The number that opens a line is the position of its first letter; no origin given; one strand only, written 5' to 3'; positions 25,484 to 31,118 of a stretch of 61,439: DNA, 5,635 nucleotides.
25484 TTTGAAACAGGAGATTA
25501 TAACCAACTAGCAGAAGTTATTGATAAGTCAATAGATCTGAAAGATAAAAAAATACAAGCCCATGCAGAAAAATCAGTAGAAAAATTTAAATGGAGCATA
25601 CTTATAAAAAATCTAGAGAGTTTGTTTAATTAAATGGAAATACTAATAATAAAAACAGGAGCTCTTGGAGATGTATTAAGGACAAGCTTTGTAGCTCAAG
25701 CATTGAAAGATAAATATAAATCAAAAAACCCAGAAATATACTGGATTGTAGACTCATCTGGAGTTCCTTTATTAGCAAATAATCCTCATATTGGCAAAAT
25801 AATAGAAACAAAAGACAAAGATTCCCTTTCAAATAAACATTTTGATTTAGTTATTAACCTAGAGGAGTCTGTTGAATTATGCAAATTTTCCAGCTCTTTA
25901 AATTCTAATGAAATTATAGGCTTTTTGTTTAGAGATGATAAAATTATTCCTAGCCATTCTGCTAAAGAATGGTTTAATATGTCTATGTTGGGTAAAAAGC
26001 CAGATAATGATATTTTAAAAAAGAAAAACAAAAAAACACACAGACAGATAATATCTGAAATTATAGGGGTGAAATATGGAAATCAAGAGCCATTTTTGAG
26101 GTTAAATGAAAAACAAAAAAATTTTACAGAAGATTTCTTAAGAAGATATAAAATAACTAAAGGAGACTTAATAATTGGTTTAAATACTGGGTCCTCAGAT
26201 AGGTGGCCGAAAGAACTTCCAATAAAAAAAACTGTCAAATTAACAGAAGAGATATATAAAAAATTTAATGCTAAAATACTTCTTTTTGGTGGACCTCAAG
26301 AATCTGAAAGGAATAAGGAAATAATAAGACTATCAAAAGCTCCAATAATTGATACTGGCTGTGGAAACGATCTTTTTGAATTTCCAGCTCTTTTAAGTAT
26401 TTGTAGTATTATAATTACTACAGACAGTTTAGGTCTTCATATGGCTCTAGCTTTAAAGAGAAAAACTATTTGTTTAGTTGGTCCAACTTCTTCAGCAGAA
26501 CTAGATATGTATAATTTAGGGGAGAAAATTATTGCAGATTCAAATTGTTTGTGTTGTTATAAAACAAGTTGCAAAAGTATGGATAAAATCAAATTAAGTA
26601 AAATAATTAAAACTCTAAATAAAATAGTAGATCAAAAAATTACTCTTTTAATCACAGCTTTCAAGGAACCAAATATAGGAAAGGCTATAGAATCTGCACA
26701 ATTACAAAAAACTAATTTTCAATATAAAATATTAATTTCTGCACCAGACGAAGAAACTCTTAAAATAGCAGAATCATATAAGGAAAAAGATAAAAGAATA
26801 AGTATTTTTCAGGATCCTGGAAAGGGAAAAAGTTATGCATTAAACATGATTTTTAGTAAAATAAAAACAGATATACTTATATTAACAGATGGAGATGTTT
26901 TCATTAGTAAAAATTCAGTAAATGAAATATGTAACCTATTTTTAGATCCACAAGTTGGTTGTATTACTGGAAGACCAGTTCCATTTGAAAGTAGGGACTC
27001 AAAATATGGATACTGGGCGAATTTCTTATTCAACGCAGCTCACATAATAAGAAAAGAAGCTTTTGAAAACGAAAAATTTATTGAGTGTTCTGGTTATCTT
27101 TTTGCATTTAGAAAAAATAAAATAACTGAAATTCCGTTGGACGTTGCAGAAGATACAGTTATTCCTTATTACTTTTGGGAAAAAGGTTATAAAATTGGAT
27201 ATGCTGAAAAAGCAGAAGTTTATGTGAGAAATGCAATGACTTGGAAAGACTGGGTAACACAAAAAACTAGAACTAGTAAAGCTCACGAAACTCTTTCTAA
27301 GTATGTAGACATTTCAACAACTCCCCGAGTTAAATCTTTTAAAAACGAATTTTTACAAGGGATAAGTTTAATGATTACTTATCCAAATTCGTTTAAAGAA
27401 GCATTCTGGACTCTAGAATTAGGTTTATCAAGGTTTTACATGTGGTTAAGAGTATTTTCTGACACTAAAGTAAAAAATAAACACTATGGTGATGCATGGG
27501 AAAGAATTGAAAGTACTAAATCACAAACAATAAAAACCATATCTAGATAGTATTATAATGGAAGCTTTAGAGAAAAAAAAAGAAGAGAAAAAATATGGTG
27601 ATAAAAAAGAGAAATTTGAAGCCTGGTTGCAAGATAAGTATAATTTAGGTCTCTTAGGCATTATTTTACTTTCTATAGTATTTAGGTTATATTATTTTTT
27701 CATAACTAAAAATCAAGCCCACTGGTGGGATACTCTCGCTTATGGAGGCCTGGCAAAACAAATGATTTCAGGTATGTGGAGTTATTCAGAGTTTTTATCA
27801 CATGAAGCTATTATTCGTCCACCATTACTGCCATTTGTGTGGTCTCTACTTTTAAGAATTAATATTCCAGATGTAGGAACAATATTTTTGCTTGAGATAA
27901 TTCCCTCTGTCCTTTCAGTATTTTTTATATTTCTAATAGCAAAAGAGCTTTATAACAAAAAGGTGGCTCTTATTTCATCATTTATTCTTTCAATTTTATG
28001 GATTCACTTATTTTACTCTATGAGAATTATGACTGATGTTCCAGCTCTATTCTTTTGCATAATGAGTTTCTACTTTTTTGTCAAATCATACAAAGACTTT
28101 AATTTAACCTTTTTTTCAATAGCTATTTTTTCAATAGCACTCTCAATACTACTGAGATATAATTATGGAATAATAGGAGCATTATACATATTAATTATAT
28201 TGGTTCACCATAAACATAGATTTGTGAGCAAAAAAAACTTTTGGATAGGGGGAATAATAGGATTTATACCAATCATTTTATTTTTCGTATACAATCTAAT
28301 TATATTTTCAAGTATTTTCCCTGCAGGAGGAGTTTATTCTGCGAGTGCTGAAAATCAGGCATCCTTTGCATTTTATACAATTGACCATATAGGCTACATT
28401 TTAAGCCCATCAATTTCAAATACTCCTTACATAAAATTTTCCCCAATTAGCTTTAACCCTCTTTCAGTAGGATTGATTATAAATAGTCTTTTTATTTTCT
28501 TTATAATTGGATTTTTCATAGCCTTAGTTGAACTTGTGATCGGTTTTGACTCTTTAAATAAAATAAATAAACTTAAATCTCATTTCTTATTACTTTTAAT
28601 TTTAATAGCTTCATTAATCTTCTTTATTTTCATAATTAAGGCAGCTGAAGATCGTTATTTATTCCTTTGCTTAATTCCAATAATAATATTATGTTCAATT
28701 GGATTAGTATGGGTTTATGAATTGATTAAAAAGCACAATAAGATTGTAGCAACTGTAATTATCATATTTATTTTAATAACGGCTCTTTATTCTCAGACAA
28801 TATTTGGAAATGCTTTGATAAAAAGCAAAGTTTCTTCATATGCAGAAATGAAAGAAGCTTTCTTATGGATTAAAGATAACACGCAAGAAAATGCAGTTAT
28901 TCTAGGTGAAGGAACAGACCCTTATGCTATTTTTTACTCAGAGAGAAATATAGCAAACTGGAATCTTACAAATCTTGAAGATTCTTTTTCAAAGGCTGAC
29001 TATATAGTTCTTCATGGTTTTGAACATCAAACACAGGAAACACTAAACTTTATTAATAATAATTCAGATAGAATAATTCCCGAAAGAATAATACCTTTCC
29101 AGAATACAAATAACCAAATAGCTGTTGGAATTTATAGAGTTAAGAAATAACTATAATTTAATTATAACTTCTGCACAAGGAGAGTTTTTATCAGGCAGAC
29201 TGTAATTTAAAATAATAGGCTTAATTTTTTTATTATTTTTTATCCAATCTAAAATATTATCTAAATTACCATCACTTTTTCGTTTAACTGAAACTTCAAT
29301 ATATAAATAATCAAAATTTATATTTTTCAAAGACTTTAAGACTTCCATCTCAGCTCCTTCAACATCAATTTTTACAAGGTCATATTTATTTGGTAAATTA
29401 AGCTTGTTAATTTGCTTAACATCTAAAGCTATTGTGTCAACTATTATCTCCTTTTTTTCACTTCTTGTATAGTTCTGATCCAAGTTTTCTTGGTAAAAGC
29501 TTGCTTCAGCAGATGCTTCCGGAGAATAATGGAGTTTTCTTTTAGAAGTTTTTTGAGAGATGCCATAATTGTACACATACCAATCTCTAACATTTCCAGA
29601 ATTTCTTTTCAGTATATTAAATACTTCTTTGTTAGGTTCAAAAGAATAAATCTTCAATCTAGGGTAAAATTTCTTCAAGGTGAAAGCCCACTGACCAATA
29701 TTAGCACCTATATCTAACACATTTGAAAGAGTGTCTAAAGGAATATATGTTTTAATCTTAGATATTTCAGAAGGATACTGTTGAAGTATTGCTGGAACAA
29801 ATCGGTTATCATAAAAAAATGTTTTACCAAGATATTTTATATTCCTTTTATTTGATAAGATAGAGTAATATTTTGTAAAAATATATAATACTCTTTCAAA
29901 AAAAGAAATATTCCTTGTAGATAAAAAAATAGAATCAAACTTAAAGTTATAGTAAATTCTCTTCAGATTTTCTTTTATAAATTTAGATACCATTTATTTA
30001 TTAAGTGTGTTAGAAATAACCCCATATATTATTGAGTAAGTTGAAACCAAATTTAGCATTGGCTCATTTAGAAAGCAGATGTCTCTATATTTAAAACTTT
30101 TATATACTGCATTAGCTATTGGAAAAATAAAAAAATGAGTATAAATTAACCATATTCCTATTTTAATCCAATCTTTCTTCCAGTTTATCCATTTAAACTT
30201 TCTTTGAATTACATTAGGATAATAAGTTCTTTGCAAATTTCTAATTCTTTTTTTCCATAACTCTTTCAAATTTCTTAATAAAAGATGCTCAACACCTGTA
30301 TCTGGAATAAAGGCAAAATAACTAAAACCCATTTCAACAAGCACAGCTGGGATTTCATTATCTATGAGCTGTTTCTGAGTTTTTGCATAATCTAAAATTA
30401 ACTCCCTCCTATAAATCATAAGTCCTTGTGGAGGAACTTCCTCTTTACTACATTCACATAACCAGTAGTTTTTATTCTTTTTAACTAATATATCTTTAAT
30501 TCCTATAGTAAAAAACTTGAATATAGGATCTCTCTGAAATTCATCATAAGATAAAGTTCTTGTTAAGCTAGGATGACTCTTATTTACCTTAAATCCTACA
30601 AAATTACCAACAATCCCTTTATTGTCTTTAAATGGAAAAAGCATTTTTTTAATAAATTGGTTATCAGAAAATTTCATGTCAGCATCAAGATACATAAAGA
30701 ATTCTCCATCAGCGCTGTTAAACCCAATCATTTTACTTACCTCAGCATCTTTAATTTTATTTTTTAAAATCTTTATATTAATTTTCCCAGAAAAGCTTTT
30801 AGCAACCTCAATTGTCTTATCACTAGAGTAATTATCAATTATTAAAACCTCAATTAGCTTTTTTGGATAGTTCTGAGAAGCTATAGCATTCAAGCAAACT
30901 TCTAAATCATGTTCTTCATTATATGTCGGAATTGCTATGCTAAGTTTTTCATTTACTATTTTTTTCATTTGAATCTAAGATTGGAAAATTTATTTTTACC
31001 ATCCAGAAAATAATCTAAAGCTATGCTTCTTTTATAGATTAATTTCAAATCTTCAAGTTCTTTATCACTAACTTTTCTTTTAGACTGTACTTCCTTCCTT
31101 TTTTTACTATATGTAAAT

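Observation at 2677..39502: A ~37-kb glycosylation island anchored by aglB, with an enzyme set unusual for an archaeon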

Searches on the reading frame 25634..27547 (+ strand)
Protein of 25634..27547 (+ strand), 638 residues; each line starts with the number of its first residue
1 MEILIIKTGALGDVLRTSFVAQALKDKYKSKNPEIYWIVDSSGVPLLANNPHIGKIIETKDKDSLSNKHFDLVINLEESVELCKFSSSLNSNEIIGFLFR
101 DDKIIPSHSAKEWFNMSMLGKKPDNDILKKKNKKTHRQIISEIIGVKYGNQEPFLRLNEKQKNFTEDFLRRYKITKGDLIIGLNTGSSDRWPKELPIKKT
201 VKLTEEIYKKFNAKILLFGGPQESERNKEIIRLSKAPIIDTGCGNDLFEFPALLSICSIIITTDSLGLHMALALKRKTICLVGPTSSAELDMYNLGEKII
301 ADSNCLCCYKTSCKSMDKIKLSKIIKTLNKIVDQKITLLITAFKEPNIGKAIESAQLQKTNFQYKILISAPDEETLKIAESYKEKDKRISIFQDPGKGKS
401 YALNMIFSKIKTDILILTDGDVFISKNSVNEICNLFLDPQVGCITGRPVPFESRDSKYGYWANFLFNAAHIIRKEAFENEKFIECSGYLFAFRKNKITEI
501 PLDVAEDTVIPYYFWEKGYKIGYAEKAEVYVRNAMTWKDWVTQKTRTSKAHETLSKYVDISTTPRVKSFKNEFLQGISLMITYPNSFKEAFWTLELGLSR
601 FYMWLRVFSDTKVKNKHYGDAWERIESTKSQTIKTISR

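Call 5: search_protein_families(library=pfam, proteins=[window:25634-27547:+], max_evalue=0.001)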
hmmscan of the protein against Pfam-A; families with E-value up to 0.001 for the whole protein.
window:25634-27547:+ (638 aa): 5 families
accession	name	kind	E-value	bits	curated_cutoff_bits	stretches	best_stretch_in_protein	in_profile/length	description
PF13641.12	Glyco_tranf_2_3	-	1.6e-16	61.5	27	1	336-548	3-228/230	Glycosyltransferase like family 2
PF01075.23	Glyco_transf_9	-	3.2e-14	53.3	22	1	63-314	6-242/247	Glycosyltransferase family 9 (heptosyltransferase)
PF00535.33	Glycos_transf_2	-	2.4e-13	50.8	23.3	1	339-495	3-162/168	Glycosyl transferase family 2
PF13632.12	Glyco_trans_2_3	-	9.4e-08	32.5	27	1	416-546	3-138/198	Glycosyl transferase family group 2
PF13506.12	Glyco_transf_21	-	1.1e-06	28.6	21.7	1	399-526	18-149/174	Glycosyl transferase family 21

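Call 67: search_protein_families(library=ncbifam, proteins=[window:25634-27547:+], max_evalue=0.00001)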
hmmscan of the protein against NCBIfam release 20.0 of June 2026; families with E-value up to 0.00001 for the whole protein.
window:25634-27547:+ (638 aa): 5 families
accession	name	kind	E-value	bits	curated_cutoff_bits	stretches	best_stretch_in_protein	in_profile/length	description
TIGR02195.1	heptsyl_trn_II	equivalog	1.2e-13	50.9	134.6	1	133-331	124-337/339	lipopolysaccharide heptosyltransferase II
TIGR02193.1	heptsyl_trn_I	equivalog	4.9e-12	45.7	185.3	1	3-330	2-318/320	lipopolysaccharide heptosyltransferase I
TIGR03937.1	PgaC_IcaA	equivalog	2.1e-11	43.4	422.3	1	329-565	40-285/407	poly-beta-1,6-N-acetyl-D-glucosamine synthase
TIGR02201.1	heptsyl_trn_III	equivalog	9e-10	38.1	170.2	0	3-66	2-64/344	putative lipopolysaccharide heptosyltransferase III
NF007742.0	PRK10422.1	equivalog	2.7e-08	33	467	0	211-286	214-292/352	lipopolysaccharide core heptosyltransferase RfaQ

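Call 69: search_protein_representatives(protein=window:25634-27547:+)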
Query: 638 residues. Proteins with E-value up to 0.001 (for the whole library): 8399; up to 1e-10: 1846; up to 1e-30: 416. The best 150 are listed.
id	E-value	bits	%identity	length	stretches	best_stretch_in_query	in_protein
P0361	6.2e-215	731.4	53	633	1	1-628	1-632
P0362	1.2e-209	713.9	53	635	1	2-629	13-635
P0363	7.0e-115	400.9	61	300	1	333-629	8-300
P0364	2.1e-113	396.1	49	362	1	268-628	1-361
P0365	1.2e-112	393.5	56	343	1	1-331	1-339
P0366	3.8e-103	362.2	52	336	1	11-347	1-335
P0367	4.7e-99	348.7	56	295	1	339-629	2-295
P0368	1.3e-88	314.1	51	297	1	336-629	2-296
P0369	3.3e-77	276.5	47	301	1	336-629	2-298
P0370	6.7e-76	272.2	44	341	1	2-319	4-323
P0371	5.2e-74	265.9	53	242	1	340-551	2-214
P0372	1.2e-73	264.7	45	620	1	2-325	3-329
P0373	3.1e-73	263.4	47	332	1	2-328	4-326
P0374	5.1e-73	262.7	99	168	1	516-638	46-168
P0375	7.2e-73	262.2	56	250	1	1-233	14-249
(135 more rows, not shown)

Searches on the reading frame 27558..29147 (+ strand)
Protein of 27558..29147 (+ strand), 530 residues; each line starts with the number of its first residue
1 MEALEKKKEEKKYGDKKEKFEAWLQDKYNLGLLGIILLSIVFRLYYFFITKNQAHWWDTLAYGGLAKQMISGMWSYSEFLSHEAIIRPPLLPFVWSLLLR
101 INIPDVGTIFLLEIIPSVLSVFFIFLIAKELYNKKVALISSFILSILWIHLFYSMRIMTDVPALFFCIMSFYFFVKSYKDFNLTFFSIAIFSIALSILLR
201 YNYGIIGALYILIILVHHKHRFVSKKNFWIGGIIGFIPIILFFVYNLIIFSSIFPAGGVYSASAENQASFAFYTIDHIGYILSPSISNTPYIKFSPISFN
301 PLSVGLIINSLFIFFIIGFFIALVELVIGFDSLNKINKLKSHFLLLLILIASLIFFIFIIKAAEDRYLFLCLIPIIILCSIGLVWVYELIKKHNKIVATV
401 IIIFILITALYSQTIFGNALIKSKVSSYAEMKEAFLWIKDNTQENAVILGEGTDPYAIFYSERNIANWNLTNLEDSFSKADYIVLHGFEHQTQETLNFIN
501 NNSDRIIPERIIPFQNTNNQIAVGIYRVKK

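Call 5: search_protein_families(library=pfam, proteins=[window:27558-29147:+], max_evalue=0.001)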
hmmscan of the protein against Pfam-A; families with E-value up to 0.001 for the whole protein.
window:27558-29147:+ (530 aa): 2 families
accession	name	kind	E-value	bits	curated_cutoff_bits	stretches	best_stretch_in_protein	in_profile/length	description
PF13231.12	PMT_2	-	1.4e-14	55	26.1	1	87-240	2-155/160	Dolichyl-phosphate-mannose-protein mannosyltransferase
PF02366.24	PMT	-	0.00058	19.9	22.7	1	111-215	87-198/245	Dolichyl-phosphate-mannose-protein mannosyltransferase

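Call 46: search_solved_structures(query=window:27558-29147:+, max_evalue=0.01)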
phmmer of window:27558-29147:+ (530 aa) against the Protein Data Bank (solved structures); distinct sequences matched with E-value up to 0.01: 0.

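Call 67: search_protein_families(library=ncbifam, proteins=[window:27558-29147:+], max_evalue=0.00001)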
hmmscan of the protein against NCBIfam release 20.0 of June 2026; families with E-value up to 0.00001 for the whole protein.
window:27558-29147:+ (530 aa): 1 family
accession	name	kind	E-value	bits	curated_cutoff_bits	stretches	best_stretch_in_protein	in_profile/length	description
NF047440.1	LA3751_2_3_fam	subfamily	3.1e-08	32.9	200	1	90-435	84-403/460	LA_3751/LA_3752 family putative glycosyltransferase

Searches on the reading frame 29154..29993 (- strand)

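Call 5: search_protein_families(library=pfam, proteins=[window:29154-29993:-], max_evalue=0.001)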
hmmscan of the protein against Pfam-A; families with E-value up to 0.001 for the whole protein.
window:29154-29993:- (280 aa): 2 families
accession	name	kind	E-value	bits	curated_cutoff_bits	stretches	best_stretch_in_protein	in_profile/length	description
PF05050.19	Methyltransf_21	-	6.3e-19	69.2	22.7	1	94-253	1-168/173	Methyltransferase FkbM domain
PF13489.12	Methyltransf_23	-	0.00048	20.3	27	0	77-165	9-80/164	Methyltransferase domain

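Call 67: search_protein_families(library=ncbifam, proteins=[window:29154-29993:-], max_evalue=0.00001)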
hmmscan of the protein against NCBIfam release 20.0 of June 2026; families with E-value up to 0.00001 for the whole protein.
window:29154-29993:- (280 aa): 1 family
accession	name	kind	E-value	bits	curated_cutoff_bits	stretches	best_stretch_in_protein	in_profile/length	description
TIGR01444.1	fkbM_fam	subfamily_domain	5.9e-28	98.1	37.7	1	92-234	2-142/143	FkbM family methyltransferase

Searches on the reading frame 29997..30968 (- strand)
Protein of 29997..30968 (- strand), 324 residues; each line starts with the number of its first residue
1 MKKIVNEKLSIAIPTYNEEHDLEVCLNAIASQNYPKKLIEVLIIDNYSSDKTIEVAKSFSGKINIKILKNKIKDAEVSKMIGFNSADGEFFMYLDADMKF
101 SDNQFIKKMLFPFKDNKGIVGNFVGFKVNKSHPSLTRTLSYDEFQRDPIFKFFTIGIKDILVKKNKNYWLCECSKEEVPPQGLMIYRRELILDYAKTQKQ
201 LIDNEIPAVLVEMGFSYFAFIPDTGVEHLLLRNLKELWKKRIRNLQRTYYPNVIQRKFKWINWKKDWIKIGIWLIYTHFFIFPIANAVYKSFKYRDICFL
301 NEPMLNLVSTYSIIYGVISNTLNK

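Call 5: search_protein_families(library=pfam, proteins=[window:29997-30968:-], max_evalue=0.001)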
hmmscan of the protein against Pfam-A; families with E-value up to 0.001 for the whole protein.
window:29997-30968:- (324 aa): 3 families
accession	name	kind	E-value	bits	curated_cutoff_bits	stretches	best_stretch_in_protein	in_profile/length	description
PF00535.33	Glycos_transf_2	-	2.1e-23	83.5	23.3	1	10-161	1-134/168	Glycosyl transferase family 2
PF10111.15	Glyco_tranf_2_2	-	1.4e-06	28.5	27.3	1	10-108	1-102/276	Glycosyltransferase like family 2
PF13641.12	Glyco_tranf_2_3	-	0.00011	22.7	27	1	9-146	3-142/230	Glycosyltransferase like family 2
